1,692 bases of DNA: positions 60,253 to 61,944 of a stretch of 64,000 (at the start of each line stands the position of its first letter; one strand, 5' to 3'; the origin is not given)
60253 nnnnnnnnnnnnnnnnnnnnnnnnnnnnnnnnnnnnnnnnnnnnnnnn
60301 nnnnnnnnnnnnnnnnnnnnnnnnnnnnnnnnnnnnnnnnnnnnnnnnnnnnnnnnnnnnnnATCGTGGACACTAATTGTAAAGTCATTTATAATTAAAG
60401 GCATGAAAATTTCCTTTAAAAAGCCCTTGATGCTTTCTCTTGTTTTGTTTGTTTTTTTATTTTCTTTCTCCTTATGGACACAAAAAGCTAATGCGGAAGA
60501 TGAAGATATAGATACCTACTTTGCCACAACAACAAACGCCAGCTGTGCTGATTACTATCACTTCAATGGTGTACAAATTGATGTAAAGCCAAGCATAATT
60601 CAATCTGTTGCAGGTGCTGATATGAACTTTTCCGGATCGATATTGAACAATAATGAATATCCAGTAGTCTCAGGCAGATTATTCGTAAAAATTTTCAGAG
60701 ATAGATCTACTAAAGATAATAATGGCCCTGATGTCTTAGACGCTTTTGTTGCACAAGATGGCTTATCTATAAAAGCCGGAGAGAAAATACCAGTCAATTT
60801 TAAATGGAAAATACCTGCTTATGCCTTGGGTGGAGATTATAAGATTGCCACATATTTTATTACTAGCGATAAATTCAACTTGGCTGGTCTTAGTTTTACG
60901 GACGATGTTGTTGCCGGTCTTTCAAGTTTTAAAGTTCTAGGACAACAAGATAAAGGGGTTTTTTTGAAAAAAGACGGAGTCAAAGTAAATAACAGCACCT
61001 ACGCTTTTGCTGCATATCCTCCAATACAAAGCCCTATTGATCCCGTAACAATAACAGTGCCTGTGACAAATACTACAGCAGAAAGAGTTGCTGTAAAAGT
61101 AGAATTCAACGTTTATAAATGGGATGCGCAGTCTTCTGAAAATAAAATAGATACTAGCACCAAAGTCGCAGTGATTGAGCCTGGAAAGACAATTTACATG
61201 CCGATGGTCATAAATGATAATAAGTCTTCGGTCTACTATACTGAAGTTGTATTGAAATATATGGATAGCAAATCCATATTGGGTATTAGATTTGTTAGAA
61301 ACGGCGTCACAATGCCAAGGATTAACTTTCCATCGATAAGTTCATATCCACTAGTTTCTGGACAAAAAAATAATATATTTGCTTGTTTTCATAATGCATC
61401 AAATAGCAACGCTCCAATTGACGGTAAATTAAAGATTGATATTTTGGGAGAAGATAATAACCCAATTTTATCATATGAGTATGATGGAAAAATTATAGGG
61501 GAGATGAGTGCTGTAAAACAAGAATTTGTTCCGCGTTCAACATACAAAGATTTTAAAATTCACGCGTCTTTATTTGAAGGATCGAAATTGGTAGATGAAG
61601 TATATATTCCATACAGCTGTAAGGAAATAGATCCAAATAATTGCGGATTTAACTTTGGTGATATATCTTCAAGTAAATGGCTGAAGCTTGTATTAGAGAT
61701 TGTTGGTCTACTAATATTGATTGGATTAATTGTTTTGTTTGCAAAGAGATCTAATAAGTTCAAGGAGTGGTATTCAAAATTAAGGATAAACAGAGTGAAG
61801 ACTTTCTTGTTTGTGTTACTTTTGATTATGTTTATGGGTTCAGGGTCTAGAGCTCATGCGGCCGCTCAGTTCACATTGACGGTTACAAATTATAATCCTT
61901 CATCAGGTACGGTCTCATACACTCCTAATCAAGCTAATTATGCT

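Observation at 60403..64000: Giant surface protein with two hydrophobic segments and an IPT/TIG domain, truncated by the window end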

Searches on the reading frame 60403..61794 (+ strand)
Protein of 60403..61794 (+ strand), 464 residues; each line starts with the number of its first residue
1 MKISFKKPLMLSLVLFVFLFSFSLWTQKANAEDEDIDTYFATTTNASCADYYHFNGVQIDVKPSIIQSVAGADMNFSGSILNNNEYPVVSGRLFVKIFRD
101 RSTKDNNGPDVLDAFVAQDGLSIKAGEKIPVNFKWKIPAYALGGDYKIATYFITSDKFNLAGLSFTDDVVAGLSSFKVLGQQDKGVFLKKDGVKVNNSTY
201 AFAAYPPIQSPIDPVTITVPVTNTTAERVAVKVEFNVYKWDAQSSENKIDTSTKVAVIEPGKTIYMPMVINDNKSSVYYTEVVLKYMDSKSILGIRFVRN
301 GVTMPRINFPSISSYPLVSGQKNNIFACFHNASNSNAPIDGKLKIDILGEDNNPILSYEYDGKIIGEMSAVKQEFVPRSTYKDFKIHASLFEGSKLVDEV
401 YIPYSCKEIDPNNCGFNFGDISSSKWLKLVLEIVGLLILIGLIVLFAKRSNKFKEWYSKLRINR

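Call 8: search_protein_families(library=pfam, proteins=[window:60403-61794:+], max_evalue=0.01)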
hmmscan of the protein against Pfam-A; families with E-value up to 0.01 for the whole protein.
window:60403-61794:+ (464 aa): 0 families

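Call 9: search_protein_families(library=ncbifam, proteins=[window:60403-61794:+], max_evalue=0.01)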
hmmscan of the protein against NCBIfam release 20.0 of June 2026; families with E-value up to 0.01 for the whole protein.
window:60403-61794:+ (464 aa): 0 families

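Call 14: find_homologous_proteins(query=window:60403-61794:+)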
Query window:60403-61794:+ (464 aa): 44 proteins with E <= 0.001 among 8000 candidates.
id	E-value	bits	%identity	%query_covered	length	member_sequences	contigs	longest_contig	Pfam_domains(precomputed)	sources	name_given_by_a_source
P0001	2.0e-157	543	56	92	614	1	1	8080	-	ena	-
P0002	3.9e-105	370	42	90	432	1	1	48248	-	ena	-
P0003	9.6e-101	356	40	88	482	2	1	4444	-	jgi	jgi:hypothetical protein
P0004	3.0e-100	354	42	91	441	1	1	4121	-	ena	-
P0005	1.1e-98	349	41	88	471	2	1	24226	-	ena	-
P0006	2.4e-98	348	40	87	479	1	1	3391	-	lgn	-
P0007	5.6e-98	347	40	92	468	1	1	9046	-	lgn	-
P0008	3.0e-97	344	43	79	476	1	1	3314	-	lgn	-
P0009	4.6e-97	344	45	75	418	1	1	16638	-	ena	-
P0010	1.8e-96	342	43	80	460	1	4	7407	-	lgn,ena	-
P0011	7.1e-96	340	39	95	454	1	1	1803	-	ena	-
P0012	1.9e-95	339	40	88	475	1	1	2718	-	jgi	jgi:hypothetical protein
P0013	2.1e-95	338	41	79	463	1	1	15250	-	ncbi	ncbi:MAG: hypothetical protein WA021_03900 [Minisyncoccia bacterium]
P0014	3.2e-95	338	42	82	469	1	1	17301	-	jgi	jgi:hypothetical protein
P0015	1.3e-94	336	40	86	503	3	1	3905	-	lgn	-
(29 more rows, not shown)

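Call 17: find_encoding_contigs(protein=P0001, flank=10000, max_places=4)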
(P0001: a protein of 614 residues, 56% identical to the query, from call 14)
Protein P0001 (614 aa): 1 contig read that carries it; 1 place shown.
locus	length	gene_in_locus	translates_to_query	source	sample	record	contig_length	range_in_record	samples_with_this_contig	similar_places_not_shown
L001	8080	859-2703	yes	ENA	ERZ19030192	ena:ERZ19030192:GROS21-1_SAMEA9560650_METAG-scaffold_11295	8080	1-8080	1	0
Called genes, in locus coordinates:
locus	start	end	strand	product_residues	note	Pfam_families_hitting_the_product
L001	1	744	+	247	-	?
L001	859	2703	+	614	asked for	-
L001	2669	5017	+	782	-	-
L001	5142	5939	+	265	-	-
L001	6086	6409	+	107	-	-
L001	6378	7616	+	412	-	-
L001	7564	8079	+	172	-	?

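Call 26: find_related_loci(query=A1, collection=genome_contigs, flank=10000)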
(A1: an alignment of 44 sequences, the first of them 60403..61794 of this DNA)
Query A1 (464 aa) in genome_contigs; peptide patterns used: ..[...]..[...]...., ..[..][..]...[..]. (x = any residue, [..] = any of these).
321 stretches matched a pattern; 179 encode a relative of the query (tblastn E <= 1e-3); the best 80 are kept; 80 distinct loci.
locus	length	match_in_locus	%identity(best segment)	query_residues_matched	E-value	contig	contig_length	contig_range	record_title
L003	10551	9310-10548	68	1-418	0e+0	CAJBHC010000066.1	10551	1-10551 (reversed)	uncultured bacterium isolate Loc090907-5m_bin-188 genome assembly, contig: bin-188:66/99, whole genome shotgun sequence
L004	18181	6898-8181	66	1-429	0e+0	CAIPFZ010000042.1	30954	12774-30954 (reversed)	uncultured bacterium isolate Loclat_bin-19408 genome assembly, contig: bin-19408:42/77, whole genome shotgun sequence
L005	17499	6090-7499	57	1-464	4e-177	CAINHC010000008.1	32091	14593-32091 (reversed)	uncultured bacterium isolate AM-lipid-01-D7_bin-0575 genome assembly, contig: bin-0575:08/52, whole genome shotgun seque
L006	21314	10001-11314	59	1-432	2e-174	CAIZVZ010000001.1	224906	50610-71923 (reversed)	uncultured bacterium isolate Loc080925-6m_bin-1435 genome assembly, contig: bin-1435:01/21, whole genome shotgun sequenc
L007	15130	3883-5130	42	1-414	1e-107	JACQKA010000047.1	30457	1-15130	MAG: Candidatus Kaiserbacteria bacterium isolate NC_groundwater_1165_Ag_S-0.1um_52_75 S_p1_S3_coassembly_k141_1528072, w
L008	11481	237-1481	41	6-414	2e-104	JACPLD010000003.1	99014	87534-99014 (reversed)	MAG: Candidatus Kaiserbacteria bacterium isolate NC_groundwater_512_Ag_S-0.1um_55_27 S35_SO-1_scaffold_24648, whole geno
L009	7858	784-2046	40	10-415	2e-103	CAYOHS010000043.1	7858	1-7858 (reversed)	MAG TPA_asm: uncultured Candidatus Saccharibacteria bacterium isolate SRP278252_co2_71 genome assembly, contig: NODE_196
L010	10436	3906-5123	40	26-446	4e-103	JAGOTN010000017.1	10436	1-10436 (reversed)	MAG: Candidatus Paceibacterota bacterium isolate Gw_Eff_bin_422 Gw_Eff_16539_length_10436_cov_39.845960, whole genome sh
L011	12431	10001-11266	39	1-422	2e-101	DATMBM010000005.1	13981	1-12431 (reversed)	MAG TPA_asm: Candidatus Paceibacterota bacterium isolate SMAG_U13353 k141_326704, whole genome shotgun sequence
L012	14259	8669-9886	42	45-447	3e-101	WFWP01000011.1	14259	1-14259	MAG: Patescibacteria group bacterium isolate S141_160 k151_156484, whole genome shotgun sequence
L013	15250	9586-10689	41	47-414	2e-99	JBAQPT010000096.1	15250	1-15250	MAG: Minisyncoccia bacterium isolate MFD03286_ilm_asm_bin13 k127_215391, whole genome shotgun sequence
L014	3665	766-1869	43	47-414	2e-100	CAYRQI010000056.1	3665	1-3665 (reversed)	MAG TPA_asm: uncultured Candidatus Saccharibacteria bacterium isolate SRP124282_co5_37 genome assembly, contig: NODE_581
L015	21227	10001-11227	37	47-452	1e-98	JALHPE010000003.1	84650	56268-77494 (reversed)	MAG: Candidatus Paceibacterota bacterium isolate bin.22 c_000000001663, whole genome shotgun sequence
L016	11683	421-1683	37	33-445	1e-97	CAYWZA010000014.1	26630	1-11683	MAG TPA_asm: uncultured Candidatus Saccharibacteria bacterium isolate SRP269290_co7_77 genome assembly, contig: NODE_534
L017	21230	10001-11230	38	47-455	6e-96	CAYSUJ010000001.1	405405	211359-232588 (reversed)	MAG TPA_asm: uncultured Candidatus Saccharibacteria bacterium isolate SRP173033_co1_92 genome assembly, contig: NODE_10_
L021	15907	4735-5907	40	17-406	7e-95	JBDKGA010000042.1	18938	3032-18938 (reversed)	MAG: Candidatus Parcubacteria bacterium isolate farmington_2019_sw_WHONDRS-S19S_0053_B_bin.33 scaffold_1929697, whole ge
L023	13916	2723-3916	40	47-449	1e-94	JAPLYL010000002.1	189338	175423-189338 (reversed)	MAG: Candidatus Parcubacteria bacterium isolate LacPavin_0920_WC57_MAG_42_180 LacPavin_0920_WC57_scaffold_293635, whole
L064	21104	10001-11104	41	47-414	9e-83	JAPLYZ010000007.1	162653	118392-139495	MAG: Candidatus Staskawiczbacteria bacterium isolate LacPavin_0920_WC70_MAG_39_33 LacPavin_0920_WC70_scaffold_341147, wh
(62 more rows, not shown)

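Call 31: predict_structure(alignment_id=A1)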
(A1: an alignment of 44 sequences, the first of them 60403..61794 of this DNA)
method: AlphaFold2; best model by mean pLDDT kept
length: 464 residues; sequences in the alignment: 44
mean_pLDDT: 89.8   pTM: 0.80
mean pLDDT of the five models: 89.8, 89.5, 88.9, 88.0, 88.0
residues with pLDDT >= 90: 357; 70-90: 59; 50-70: 28; < 50: 20
segments of 3 or more residues with pLDDT < 50: 1-4, 26-35, 418-423
pLDDT, mean of each block of 10 residues (from residue 1): 55 78 52 50 75 92 98 98 96 97 85 97 97 98 97 94 91 95 95 97 93 98 98 98 95 98 98 97 97 97 95 95 96 91 97 95 93 95 97 96 96 67 64 94 87 74 69
secondary structure, 60 per line:
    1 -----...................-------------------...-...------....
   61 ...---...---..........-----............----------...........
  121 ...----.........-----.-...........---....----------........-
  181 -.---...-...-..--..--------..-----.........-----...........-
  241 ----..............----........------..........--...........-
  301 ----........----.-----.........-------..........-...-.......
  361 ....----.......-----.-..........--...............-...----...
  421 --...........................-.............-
elements in order: H6-24 E44-46 E57-63 E67-69 E73-82 E88-99 E110-123 E128-136 E144-154 E158-161 E172-179 E186-188 E215-223 E229-239 E248-258 E263-270 E277-286 E289-299 E305-312 E323-331 E339-348 E354-364 E369-375 E383-392 E395-405 H406-409 H423-449 H451-463

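Call 36: fold_search(model_id=the predicted structure, library=pdb)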
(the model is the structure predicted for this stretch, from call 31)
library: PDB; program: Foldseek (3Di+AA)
matches with E <= 10: 1960; with E <= 0.001: 640
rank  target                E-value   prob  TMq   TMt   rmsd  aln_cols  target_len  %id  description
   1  7som_D                9.0e-11  1.00  0.15  0.05  29.0       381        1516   14  Ciliary C2 central pair apparatus isolated from Chlamydomonas reinhardtii (released 2022-04-13)
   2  8ayh_C                3.4e-10  1.00  0.20  0.15  22.2       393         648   12  Structure of Complement C5 in Complex with small molecule inhibitor and CVF (released 2022-12-21)
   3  4rtd                  4.9e-10  1.00  0.23  0.12  24.8       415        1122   11  Escherichia coli alpha-2-macroglobulin activated by porcine elastase (released 2015-07-15)
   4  4kkp_B                5.2e-10  1.00  0.26  0.42  12.0       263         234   13  Crystal structure of Vibrio cholerae RbmA (crystal form 2) (released 2013-05-22)
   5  9b4h_A                5.5e-10  1.00  0.19  0.06  22.1       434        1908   12  Chlamydomonas reinhardtii mastigoneme filament (released 2024-04-10)
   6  4kkp_A                1.3e-09  1.00  0.26  0.41  12.0       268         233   12  Crystal structure of Vibrio cholerae RbmA (crystal form 2) (released 2013-05-22)
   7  6tav_C                1.4e-09  1.00  0.18  0.07  20.8       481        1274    9  Crystal structure of endopeptidase-induced alpha2-macroglobulin (released 2021-05-12)
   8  3pvm_A                1.9e-09  1.00  0.20  0.07  22.4       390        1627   14  Structure of Complement C5 in Complex with CVF (released 2011-01-19)
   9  3kls_A                1.9e-09  1.00  0.19  0.07  22.8       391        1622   13  Structure of complement C5 in complex with SSL7 (released 2009-11-24)
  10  8wa2_A                1.9e-09  1.00  0.18  0.06  22.2       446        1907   11  cryo-EM structure of native mastigonemes isolated from Chlamydomonas reinhardtii at 3.0 angstrom resolution (released 2024-04-10)
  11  9u62_E                2.0e-09  1.00  0.22  0.09  26.2       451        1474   13  AP pathways C3 convertase C3bBbP and C3 complex (released 2026-01-14)
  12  3kls_B                2.2e-09  1.00  0.19  0.08  22.8       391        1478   13  Structure of complement C5 in complex with SSL7 (released 2009-11-24)
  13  3km9_A                2.4e-09  1.00  0.20  0.07  22.9       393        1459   13  Structure of complement C5 in complex with the C-terminal beta-grasp domain of SSL7 (released 2009-12-01)
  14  3s3s_A                2.6e-09  1.00  0.23  0.18  40.0       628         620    8  Transglutaminase 2 in complex with a novel inhibitor (released 2012-06-06)
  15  7sqc_T0               2.6e-09  1.00  0.16  0.14  41.0       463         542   11  Ciliary C1 central pair apparatus isolated from Chlamydomonas reinhardtii (released 2022-04-13)
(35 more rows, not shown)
